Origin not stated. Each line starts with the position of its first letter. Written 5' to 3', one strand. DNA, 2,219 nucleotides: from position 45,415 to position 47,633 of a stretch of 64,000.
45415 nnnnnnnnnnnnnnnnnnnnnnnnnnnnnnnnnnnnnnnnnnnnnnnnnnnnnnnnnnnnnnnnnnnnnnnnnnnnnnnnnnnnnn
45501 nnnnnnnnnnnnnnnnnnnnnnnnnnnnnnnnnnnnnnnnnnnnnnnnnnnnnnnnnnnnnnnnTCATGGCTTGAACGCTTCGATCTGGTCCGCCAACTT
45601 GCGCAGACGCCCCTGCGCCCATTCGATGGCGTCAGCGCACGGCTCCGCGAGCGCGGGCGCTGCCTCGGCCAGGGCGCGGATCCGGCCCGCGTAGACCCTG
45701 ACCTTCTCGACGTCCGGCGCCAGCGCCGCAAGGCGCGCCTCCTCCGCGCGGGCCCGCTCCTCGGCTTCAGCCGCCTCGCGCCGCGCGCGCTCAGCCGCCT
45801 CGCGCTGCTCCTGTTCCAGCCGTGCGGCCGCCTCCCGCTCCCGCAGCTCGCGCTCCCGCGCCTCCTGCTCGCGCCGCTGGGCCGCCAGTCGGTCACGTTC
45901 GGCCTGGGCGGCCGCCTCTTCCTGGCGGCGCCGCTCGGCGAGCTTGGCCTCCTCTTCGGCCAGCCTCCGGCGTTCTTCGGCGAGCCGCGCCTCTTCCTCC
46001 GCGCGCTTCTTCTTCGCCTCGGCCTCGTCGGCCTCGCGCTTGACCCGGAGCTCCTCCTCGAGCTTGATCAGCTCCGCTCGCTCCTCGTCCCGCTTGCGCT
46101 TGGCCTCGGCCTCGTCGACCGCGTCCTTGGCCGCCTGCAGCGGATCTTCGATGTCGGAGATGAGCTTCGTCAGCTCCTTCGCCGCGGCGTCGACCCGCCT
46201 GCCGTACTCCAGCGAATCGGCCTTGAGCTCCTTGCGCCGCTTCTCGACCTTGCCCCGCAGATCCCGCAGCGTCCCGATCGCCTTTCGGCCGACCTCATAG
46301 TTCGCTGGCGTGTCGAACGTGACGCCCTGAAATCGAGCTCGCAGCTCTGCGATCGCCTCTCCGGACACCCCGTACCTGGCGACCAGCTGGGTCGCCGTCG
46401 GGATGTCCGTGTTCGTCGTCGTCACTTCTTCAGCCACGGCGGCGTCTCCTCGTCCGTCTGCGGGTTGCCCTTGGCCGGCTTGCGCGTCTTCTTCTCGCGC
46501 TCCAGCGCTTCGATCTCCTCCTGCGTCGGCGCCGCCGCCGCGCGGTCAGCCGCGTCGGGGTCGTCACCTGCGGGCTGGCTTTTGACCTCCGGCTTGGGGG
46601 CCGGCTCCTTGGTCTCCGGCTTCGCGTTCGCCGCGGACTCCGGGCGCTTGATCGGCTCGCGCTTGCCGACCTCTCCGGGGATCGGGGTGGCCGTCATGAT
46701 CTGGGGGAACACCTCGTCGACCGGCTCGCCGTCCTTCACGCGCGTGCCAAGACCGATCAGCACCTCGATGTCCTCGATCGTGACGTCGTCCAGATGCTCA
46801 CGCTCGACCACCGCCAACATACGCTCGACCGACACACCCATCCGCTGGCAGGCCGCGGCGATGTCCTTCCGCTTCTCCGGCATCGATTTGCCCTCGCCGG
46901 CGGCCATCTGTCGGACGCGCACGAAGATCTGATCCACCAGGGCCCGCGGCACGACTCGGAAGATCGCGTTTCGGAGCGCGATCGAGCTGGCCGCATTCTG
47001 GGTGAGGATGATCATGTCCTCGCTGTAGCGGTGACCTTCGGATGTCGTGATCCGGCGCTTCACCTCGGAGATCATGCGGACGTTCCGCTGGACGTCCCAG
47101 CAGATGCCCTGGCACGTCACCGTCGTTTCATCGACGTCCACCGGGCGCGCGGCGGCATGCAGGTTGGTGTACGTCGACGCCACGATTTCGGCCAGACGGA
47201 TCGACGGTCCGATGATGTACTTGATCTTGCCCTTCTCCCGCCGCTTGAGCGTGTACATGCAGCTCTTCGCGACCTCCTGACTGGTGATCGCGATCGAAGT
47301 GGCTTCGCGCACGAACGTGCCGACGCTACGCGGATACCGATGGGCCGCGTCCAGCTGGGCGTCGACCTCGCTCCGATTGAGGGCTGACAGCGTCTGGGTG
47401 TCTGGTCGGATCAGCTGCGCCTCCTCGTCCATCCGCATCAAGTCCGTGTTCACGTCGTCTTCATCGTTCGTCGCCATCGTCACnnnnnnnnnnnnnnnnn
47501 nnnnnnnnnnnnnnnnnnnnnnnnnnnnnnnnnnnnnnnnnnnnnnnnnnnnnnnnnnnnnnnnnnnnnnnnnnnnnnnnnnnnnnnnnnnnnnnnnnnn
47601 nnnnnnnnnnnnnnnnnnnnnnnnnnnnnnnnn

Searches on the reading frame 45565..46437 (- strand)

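Call 32: search_protein_families(library=pfam, proteins=[window:45565-46437:-], max_evalue=0.01)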
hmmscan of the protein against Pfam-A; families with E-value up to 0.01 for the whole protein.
window:45565-46437:- (290 aa): 1 family
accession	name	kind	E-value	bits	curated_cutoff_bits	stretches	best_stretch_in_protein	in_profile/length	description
PF07083.16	DUF1351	-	0.00031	21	27.8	1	28-150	21-149/210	Protein of unknown function (DUF1351)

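Call 77: search_protein_families(library=phrogs, proteins=[window:45565-46437:-], max_evalue=0.001)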
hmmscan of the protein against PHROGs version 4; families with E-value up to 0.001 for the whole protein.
window:45565-46437:- (290 aa): 1 family
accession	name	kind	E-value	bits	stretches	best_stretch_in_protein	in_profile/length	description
phrog_16469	-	unknown function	7.3e-12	46.4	1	9-123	23-139/392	-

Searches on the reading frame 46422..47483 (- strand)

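Call 32: search_protein_families(library=pfam, proteins=[window:46422-47483:-], max_evalue=0.01)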
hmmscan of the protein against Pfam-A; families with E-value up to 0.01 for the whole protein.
window:46422-47483:- (353 aa): 1 family
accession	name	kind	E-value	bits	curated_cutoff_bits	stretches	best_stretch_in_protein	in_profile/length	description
PF23443.1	DUF7126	-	0.002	18.8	28.7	0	205-243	8-46/102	Family of unknown function (DUF7126)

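Call 77: search_protein_families(library=phrogs, proteins=[window:46422-47483:-], max_evalue=0.001)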
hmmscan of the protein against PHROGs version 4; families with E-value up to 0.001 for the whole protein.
window:46422-47483:- (353 aa): 1 family
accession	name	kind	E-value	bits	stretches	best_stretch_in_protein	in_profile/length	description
phrog_3657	-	unknown function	2.5e-40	139.4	1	21-284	15-275/289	-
